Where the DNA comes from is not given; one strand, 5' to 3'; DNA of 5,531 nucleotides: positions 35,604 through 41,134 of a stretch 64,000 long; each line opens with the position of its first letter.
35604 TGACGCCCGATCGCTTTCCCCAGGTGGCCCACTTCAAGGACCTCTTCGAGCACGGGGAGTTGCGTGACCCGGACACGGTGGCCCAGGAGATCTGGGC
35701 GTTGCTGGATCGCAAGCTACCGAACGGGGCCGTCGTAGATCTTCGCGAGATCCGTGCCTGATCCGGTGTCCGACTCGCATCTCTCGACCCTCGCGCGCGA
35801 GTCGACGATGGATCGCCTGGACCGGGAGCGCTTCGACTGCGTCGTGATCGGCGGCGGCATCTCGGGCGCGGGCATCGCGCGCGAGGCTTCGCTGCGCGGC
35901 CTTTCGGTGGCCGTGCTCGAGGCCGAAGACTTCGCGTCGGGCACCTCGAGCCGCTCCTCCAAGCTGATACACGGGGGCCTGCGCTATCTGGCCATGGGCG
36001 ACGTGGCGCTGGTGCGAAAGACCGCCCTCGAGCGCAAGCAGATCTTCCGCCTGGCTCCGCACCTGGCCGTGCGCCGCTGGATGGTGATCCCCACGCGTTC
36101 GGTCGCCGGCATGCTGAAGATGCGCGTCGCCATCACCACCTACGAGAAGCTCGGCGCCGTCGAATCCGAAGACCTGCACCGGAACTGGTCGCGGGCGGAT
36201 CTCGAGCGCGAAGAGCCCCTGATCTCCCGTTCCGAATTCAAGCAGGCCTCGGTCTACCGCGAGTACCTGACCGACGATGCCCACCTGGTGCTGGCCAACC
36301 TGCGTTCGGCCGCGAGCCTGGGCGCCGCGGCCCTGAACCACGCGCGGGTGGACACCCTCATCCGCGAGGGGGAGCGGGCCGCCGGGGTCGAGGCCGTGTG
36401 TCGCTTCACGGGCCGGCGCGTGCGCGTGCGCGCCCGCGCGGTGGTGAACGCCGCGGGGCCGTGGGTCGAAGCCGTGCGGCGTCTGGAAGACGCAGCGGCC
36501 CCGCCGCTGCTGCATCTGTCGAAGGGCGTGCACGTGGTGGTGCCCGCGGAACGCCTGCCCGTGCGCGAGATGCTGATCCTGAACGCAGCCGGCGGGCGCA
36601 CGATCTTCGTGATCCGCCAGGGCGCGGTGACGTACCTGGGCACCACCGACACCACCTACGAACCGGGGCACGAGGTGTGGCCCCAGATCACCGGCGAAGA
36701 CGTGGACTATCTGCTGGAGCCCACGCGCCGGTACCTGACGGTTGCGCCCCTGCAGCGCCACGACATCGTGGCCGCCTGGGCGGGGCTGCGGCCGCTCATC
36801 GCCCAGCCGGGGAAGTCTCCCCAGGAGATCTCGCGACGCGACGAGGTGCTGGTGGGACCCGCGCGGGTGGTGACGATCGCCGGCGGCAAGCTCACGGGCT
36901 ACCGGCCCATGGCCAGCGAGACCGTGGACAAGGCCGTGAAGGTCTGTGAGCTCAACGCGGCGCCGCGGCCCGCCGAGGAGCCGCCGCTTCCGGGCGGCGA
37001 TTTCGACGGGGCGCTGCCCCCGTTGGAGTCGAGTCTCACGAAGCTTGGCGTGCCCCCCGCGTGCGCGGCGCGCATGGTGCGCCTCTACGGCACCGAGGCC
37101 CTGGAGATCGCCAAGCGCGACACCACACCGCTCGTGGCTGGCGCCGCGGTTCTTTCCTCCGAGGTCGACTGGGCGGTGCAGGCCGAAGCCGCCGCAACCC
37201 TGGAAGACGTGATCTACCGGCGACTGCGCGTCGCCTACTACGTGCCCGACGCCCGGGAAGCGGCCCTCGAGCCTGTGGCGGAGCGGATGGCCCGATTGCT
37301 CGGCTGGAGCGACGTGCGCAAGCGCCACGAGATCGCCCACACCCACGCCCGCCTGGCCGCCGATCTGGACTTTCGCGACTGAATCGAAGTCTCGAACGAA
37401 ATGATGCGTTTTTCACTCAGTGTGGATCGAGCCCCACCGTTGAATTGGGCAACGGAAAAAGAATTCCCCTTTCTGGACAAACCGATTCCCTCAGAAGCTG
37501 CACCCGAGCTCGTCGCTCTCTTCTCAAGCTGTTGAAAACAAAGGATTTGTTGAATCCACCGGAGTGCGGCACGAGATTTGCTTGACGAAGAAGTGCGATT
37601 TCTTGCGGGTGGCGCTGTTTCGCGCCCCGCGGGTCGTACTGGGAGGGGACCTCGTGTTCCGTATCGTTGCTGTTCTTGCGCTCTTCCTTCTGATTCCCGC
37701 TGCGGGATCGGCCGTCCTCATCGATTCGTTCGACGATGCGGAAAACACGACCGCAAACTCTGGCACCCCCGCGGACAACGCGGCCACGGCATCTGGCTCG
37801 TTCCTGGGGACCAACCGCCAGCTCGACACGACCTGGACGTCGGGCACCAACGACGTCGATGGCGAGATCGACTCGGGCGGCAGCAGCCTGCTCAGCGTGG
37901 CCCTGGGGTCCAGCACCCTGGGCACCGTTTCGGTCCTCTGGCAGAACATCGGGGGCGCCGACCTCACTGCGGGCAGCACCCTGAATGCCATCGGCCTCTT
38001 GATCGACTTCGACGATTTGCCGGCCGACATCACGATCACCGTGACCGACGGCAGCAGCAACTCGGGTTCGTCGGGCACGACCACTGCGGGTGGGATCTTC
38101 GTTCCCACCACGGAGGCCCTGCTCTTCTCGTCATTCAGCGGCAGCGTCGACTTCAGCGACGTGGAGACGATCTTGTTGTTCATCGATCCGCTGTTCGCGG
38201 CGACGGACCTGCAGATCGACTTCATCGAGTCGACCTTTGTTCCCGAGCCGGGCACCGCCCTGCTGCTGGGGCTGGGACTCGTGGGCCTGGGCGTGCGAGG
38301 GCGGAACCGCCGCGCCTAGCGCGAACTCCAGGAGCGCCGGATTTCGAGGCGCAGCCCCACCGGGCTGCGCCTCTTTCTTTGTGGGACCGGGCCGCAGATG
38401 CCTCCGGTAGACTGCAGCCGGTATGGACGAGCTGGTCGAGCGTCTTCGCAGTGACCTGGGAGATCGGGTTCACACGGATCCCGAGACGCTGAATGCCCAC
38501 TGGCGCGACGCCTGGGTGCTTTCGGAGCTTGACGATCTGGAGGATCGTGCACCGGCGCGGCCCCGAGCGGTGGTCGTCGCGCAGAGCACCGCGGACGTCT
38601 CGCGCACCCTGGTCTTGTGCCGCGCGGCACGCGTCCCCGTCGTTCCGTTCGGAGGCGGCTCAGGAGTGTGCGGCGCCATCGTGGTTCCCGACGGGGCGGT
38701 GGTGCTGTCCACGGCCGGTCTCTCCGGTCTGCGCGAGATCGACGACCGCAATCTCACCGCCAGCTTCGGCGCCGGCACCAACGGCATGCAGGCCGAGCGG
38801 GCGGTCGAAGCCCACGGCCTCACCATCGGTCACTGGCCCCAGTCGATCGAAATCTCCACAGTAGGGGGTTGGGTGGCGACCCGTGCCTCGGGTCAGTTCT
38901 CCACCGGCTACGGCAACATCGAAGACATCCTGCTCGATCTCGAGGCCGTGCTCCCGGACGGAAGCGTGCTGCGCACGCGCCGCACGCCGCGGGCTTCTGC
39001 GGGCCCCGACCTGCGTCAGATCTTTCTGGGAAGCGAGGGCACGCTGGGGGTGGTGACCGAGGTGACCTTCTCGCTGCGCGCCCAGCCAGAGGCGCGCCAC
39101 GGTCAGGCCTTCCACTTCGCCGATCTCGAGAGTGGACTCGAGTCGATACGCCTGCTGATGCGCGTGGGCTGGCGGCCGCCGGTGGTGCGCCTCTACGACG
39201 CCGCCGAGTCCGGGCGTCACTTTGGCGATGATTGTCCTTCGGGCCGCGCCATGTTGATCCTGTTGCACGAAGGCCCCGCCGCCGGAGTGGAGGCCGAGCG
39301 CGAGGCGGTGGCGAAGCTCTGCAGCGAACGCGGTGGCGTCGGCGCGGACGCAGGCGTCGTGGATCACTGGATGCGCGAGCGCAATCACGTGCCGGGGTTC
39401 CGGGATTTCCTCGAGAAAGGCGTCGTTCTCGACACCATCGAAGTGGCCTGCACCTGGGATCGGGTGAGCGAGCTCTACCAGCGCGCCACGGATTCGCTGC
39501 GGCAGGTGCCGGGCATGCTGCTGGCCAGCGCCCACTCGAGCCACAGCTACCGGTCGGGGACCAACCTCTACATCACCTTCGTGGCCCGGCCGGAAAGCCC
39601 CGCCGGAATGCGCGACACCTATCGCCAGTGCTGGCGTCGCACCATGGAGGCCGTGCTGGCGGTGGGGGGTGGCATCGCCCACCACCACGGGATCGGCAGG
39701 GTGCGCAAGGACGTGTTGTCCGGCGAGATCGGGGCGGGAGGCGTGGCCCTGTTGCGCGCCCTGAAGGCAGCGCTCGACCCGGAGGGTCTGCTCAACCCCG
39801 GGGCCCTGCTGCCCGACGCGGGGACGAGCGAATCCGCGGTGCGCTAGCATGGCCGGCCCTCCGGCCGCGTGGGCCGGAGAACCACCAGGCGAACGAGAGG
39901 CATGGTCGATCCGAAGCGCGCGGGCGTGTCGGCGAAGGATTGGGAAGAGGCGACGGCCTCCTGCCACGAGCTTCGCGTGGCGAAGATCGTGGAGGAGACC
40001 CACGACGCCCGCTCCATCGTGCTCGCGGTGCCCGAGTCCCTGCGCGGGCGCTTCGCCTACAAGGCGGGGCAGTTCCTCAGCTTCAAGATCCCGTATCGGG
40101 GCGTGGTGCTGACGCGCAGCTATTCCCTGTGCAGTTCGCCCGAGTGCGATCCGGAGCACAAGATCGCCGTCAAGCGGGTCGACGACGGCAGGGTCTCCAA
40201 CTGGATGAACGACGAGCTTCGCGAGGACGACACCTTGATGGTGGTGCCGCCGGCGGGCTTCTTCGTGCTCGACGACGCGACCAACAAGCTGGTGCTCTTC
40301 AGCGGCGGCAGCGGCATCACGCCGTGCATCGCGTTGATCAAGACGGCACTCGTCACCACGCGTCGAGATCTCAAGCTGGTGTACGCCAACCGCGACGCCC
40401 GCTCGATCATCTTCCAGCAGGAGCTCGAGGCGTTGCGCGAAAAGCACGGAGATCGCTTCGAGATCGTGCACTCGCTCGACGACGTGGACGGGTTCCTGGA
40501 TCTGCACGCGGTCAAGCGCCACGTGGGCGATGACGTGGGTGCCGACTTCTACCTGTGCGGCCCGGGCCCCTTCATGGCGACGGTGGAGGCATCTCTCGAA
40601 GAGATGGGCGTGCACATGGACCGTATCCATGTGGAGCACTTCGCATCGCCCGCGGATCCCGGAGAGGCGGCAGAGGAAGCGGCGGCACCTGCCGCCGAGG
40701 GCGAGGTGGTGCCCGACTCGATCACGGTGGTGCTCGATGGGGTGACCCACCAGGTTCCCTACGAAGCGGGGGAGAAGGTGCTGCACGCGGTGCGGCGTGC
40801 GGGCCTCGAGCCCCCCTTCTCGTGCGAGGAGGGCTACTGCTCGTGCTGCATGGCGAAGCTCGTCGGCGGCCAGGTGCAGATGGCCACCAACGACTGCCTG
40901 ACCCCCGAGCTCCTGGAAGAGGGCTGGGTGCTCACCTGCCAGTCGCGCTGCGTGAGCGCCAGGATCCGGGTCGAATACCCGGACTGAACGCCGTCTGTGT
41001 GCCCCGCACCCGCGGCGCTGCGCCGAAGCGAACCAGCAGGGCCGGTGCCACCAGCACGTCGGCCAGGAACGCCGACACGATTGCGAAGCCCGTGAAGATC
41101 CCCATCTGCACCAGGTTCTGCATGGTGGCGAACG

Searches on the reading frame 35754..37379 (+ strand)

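Call 60: search_protein_families(library=pfam, proteins=[window:35754-37379:+], max_evalue=0.0001)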
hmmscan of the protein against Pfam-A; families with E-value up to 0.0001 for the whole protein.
window:35754-37379:+ (542 aa): 4 families
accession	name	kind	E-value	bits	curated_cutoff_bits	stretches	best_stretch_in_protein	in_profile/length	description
PF01266.30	DAO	-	1.4e-48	166.7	27.9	1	28-355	1-317/353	FAD dependent oxidoreductase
PF16901.10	DAO_C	-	7.5e-20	71.5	31.4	1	410-522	6-125/126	C-terminal domain of alpha-glycerophosphate oxidase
PF00890.30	FAD_binding_2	-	2.7e-09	37.2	20.4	1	28-248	1-216/414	FAD binding domain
PF13450.12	NAD_binding_8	-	6.2e-05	23.6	21.9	0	31-68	1-38/68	NAD(P)-binding Rossmann-like domain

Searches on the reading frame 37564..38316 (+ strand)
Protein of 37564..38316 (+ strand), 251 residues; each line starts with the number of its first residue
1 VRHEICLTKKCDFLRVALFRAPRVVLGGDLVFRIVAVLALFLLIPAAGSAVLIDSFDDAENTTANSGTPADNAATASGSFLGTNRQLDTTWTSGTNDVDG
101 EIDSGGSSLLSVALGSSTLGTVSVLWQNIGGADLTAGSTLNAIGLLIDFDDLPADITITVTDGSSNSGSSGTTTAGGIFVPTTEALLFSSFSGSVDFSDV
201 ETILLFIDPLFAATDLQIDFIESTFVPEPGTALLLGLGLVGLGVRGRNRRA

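Call 60: search_protein_families(library=pfam, proteins=[window:37564-38316:+], max_evalue=0.0001)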
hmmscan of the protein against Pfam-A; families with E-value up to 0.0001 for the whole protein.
window:37564-38316:+ (251 aa): 1 family
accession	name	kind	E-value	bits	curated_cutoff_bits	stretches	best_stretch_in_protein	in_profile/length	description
PF07589.16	PEP-CTERM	-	5.6e-06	26.7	20.7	1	226-247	2-23/24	PEP-CTERM motif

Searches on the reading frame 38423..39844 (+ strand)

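Call 60: search_protein_families(library=pfam, proteins=[window:38423-39844:+], max_evalue=0.0001)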
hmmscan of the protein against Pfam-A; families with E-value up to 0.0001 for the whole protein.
window:38423-39844:+ (474 aa): 2 families
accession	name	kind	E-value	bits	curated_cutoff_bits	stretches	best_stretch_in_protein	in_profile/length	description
PF01565.28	FAD_binding_4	-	8.2e-38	129.7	26.4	1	47-185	1-138/139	FAD binding domain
PF02913.24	FAD-oxidase_C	-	2.3e-33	116.4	21.2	1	222-460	2-246/248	FAD linked oxidases, C-terminal domain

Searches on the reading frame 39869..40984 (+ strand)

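Call 60: search_protein_families(library=pfam, proteins=[window:39869-40984:+], max_evalue=0.0001)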
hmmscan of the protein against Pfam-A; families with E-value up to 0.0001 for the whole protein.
window:39869-40984:+ (372 aa): 4 families
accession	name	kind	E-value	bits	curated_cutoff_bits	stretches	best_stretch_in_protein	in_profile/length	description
PF00175.26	NAD_binding_1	-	2.6e-14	54.2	22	1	144-240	2-108/109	Oxidoreductase NAD-binding domain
PF00111.32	Fer2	-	1.6e-13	50.8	21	1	289-360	3-75/77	2Fe-2S iron-sulfur cluster binding domain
PF00970.30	FAD_binding_6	-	1.5e-08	35.3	21.1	1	35-132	2-97/99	Oxidoreductase FAD-binding domain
PF22290.1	DmmA-like_N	-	3.1e-05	24.8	33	1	133-253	13-124/124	Dimethylamine monooxygenase subunit DmmA-like, N-terminal domain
